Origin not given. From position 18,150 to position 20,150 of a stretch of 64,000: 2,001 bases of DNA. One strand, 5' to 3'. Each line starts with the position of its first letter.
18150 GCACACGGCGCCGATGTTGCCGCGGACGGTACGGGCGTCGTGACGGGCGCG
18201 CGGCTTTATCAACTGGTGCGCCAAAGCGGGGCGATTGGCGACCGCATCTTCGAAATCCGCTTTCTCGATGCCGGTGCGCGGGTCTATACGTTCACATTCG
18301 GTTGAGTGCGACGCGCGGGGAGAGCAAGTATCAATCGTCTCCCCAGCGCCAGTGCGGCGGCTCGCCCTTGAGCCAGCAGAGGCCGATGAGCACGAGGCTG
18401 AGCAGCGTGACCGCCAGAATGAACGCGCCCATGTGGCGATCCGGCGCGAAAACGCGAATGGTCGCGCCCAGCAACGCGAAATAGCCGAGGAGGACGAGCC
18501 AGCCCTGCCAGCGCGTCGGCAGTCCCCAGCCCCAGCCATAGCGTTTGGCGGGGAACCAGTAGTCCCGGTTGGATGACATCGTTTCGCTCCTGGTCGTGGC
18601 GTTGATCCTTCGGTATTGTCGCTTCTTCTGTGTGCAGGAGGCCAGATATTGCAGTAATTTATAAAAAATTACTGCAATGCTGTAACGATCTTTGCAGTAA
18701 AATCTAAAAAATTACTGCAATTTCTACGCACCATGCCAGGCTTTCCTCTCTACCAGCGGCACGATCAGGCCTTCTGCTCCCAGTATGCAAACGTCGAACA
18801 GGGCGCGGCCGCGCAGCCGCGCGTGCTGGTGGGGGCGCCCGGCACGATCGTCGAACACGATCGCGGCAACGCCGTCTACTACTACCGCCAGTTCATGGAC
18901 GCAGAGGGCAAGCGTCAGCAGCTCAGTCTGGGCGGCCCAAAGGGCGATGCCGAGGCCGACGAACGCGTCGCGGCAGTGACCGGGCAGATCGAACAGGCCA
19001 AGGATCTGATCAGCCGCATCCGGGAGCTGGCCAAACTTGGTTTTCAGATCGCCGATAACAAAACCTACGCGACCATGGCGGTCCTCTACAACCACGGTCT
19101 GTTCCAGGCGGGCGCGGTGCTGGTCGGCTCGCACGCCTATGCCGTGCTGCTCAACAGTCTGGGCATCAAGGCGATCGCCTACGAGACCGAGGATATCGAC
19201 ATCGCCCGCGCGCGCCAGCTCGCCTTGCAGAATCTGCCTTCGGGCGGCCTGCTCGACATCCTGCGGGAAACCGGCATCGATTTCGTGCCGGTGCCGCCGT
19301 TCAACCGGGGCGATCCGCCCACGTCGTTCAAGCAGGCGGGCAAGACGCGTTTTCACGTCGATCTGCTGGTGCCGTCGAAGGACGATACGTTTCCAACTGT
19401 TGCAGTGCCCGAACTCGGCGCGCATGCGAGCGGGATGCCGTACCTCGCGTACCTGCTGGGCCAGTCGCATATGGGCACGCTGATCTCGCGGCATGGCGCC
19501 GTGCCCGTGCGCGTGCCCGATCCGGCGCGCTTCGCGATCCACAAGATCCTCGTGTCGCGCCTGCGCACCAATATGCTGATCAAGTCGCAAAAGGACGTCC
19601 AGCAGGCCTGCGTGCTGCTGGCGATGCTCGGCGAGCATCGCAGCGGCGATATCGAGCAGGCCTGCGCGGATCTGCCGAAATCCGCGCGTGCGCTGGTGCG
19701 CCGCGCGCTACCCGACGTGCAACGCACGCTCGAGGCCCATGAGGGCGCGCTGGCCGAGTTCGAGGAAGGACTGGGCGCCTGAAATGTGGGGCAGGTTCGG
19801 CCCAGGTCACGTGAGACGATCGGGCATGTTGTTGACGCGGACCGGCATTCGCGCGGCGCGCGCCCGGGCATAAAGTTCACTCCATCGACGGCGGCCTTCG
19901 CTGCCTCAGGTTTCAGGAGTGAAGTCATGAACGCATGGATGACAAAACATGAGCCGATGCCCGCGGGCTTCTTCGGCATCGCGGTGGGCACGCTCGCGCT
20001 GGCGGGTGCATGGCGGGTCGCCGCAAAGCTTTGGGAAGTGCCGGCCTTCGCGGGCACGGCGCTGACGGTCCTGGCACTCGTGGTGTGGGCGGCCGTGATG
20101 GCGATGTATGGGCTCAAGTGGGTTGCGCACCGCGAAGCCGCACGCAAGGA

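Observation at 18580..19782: Orphan pol-beta-fold nucleotidyltransferase behind a double 29-bp palindromic operator in an AT-rich island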

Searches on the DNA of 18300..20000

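Call 94: search_rna_families(source=window, start=18300, end=20000, threshold=evalue, max_evalue=1)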
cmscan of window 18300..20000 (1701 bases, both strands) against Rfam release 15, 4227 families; matches with E-value up to 1: 4.
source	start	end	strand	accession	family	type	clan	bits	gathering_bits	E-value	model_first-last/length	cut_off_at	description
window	18649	18720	+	RF03845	mir-3327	Gene; miRNA;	-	21.7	85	0.77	1-89/89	no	mir-3327 microRNA precursor family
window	18646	18678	-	RF00909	mir-883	Gene; miRNA;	-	20.1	85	0.67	22-57/77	no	mir-883 microRNA precursor family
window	18631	18698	-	RF03299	mir-1000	Gene; miRNA;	-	18.6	50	0.71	1-72/72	no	mir-1000 microRNA precursor family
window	18648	18677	+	RF01914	mir-932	Gene; miRNA;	-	18.1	54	0.84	23-52/76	no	mir-932 microRNA precursor family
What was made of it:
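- Tried and rejected: Rfam gave only sub-threshold hairpin noise (call 94).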

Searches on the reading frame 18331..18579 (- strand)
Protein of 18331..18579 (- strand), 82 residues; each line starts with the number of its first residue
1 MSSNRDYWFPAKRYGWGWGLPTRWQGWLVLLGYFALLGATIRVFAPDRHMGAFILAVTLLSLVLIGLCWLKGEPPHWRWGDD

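Call 8: search_protein_families(library=pfam, proteins=[window:18331-18579:-], max_evalue=0.01)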
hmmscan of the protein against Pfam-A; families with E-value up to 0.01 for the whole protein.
window:18331-18579:- (82 aa): 1 family
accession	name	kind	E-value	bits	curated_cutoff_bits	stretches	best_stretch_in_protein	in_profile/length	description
PF11222.13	DUF3017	-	0.0056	17.4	25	0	23-52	19-48/74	Protein of unknown function (DUF3017)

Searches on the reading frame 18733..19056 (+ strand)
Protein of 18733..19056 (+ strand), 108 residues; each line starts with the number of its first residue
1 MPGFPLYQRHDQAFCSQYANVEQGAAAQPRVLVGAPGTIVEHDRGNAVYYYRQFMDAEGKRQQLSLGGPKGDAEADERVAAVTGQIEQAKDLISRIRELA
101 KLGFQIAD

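Call 58: predict_structure(alignment_id=A2)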
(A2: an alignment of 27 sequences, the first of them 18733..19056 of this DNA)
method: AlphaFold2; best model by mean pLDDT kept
length: 108 residues; sequences in the alignment: 27
mean_pLDDT: 78.0   pTM: 0.61
mean pLDDT of the five models: 78.0, 76.8, 76.7, 76.4, 71.0
residues with pLDDT >= 90: 7; 70-90: 68; 50-70: 31; < 50: 2
segments of 3 or more residues with pLDDT < 50: none
pLDDT, mean of each block of 10 residues (from residue 1): 62 56 63 82 87 85 86 87 88 87 74
secondary structure, 60 per line:
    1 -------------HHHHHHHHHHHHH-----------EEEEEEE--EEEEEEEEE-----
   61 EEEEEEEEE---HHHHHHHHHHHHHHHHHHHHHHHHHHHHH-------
elements in order: H14-26 E38-44 E47-55 E61-69 H73-101

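Call 61: fold_search(model_id=the predicted structure, library=pdb)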
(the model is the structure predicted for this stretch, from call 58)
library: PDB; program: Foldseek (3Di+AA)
matches with E <= 10: 971; with E <= 0.001: 0
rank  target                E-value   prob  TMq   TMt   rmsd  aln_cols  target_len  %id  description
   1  9f91_I                4.5e-02  0.91  0.27  0.40   9.7        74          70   14  Crystal structure of a designed Respiratory Syncytial Virus immunogen in complex with RSV90 fab (released 2025-05-21)
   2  5dyn_A                6.5e-02  0.87  0.29  0.27  12.4        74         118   19  B. fragilis cysteine protease (released 2016-03-30)
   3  3q0x_B                2.1e-01  0.16  0.21  0.14  13.8       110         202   19  N-terminal coiled-coil dimer domain of C. reinhardtii SAS-6 homolog Bld12p (released 2011-02-09)
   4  9f91_J                2.4e-01  0.60  0.27  0.40   9.3        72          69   12  Crystal structure of a designed Respiratory Syncytial Virus immunogen in complex with RSV90 fab (released 2025-05-21)
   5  3efj_A                3.0e-01  0.21  0.24  0.13   8.1        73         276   18  Structure of c-Met with pyrimidone inhibitor 7 (released 2008-10-07)
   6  1r18                  3.4e-01  0.54  0.23  0.12   8.0        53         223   26  Drosophila protein isoaspartyl methyltransferase with S-adenosyl-L-homocysteine (released 2003-12-09)
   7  6nuq                  3.4e-01  0.47  0.25  0.07   4.5        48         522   21  Stat3 Core in complex with compound SI109 (released 2019-12-04)
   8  6njs                  3.4e-01  0.35  0.25  0.07  11.9        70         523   16  Stat3 Core in complex with compound SD36 (released 2019-12-04)
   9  6ycs_A                4.1e-01  0.23  0.25  0.35   7.8        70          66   18  Human Transcription Cofactor PC4 DNA-binding domain in complex with full phosphorothioate 5-10-5 2'-O-methyl DNA gapme (released 2020-04-29)
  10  9n81_C                4.1e-01  0.21  0.25  0.14  17.2       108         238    9  A gap-filling complex with Pol mu engaged in the NHEJ Pathway (released 2025-04-23)
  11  2rql_MODEL_1_A        4.4e-01  0.23  0.21  0.24  12.4        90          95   14  Solution structure of the E. coli ribosome hibernation promoting factor HPF (released 2010-02-02)
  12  8cvm_n                4.4e-01  0.14  0.19  0.17  14.5       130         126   13  Cutibacterium acnes 50S ribosomal subunit with P-site tRNA and Sarecycline bound in the local refined map (released 2023-03-15)
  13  7o6r                  4.4e-01  0.09  0.16  0.05  15.0        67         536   18  Crystal structure of bovine Hsc70(aa1-554)E213A/D214A in complex with 1H-Indazole (released 2022-05-04)
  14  6jsx_A                4.6e-01  0.21  0.19  0.27  12.8        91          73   13  Structure of a flagellin protein, HpFlaG (released 2020-04-08)
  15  9e4w_D                4.6e-01  0.21  0.24  0.28  11.5        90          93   10  Structure of Bacillus phage SPO1 anti-CBASS 4 (Acb4) in complex with 3'3'-cGAMP (released 2025-01-29)
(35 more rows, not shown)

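Call 78: search_protein_families(library=pfam, alignment_id=A2, max_evalue=10)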
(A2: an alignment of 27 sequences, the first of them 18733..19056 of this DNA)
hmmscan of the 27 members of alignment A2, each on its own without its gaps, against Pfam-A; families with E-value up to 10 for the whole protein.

A. member 1, window:18733-19056:+ (108 aa): 0 families

B. families by the number of members that match (of 27 scanned): 10 families
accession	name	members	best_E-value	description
PF06469.16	DUF1088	3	0.037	Neurobeachin-like, DUF1088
PF20000.4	fvmX2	2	0.00016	FtsH ternary system domain X2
PF11678.14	Tle3_C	2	0.071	Antibacterial effector protein Tle3, C-terminal domain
PF13356.12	Arm-DNA-bind_3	2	0.078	Arm DNA-binding domain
PF00512.31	HisKA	2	0.079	His Kinase A (phospho-acceptor) domain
PF04355.18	BamE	1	0.022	Outer membrane protein assembly factor BamE domain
PF25008.1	DUF7784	1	0.031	Domain of unknown function (DUF7784)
PF04508.17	Pox_A_type_inc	1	0.13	Viral A-type inclusion protein repeat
PF11861.13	DUF3381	1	0.17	Ribosomal RNA methyltransferase Spb1, DUF3381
PF19223.5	Chropara_Vmeth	1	0.2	Chroparavirus methyltransferase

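Call 79: search_solved_structures(query=A2, max_evalue=10, show_alignments=2)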
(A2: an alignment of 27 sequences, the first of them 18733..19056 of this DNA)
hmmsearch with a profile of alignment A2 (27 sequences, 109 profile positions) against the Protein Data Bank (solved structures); distinct sequences matched with E-value up to 10: 2.
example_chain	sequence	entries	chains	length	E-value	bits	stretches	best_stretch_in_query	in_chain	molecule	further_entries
2agm_A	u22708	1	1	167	0.82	13.3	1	34-78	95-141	Poly(beta-D-mannuronate) C5 epimerase 4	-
6egc_A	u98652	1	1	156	1.2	12.8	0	81-105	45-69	SC_2L4HC2_23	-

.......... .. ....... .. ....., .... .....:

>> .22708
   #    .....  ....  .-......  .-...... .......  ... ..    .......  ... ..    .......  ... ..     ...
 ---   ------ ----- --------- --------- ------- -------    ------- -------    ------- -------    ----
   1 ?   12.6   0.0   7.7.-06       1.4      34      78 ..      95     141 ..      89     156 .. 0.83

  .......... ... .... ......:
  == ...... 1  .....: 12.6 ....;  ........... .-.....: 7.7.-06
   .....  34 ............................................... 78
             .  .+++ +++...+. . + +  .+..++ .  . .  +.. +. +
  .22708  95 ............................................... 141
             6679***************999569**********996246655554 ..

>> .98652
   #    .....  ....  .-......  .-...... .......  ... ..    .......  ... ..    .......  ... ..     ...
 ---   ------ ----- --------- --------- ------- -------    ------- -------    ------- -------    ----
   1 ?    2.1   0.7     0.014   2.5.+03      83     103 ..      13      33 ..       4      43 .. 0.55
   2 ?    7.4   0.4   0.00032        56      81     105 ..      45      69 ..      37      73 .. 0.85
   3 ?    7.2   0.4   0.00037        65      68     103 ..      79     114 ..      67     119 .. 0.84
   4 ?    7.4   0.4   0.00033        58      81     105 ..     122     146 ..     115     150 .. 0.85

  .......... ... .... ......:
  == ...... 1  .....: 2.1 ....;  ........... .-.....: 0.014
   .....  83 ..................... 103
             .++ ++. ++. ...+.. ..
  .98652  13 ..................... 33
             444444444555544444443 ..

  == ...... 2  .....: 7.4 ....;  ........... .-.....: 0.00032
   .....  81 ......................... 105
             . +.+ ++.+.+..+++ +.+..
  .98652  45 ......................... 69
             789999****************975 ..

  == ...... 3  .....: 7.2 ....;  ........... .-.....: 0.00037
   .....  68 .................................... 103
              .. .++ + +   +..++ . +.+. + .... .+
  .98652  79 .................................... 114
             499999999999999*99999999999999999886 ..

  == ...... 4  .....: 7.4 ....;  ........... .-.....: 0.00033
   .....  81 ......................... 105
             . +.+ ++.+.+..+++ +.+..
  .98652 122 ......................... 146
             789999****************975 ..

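Call 91: search_protein_representatives(alignment_id=A2)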
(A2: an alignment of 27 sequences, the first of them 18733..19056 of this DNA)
Query: 27 sequences, 109 profile positions. Proteins with E-value up to 0.001 (for the whole library): 182; up to 1e-10: 86; up to 1e-30: 9. The best 150 are listed.
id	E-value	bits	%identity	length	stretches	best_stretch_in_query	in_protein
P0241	2.9e-42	159.6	-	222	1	4-109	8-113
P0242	3.0e-40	153.2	-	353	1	1-109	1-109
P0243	4.0e-36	139.9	-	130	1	7-109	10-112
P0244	1.1e-34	135.2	-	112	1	4-109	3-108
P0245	1.4e-34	135.0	-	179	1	5-109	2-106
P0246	1.5e-33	131.6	-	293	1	5-109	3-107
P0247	3.8e-33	130.3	-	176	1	3-109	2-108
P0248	8.1e-32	126.0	-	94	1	1-93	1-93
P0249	5.0e-31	123.5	-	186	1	16-109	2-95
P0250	7.4e-30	119.7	-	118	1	7-95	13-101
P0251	3.9e-27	111.0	-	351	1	4-109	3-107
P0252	8.7e-27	109.8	-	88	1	19-102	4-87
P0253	1.2e-26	109.4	-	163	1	3-106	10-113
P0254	4.5e-26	107.5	-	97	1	5-88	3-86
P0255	2.4e-25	105.2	-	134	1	3-106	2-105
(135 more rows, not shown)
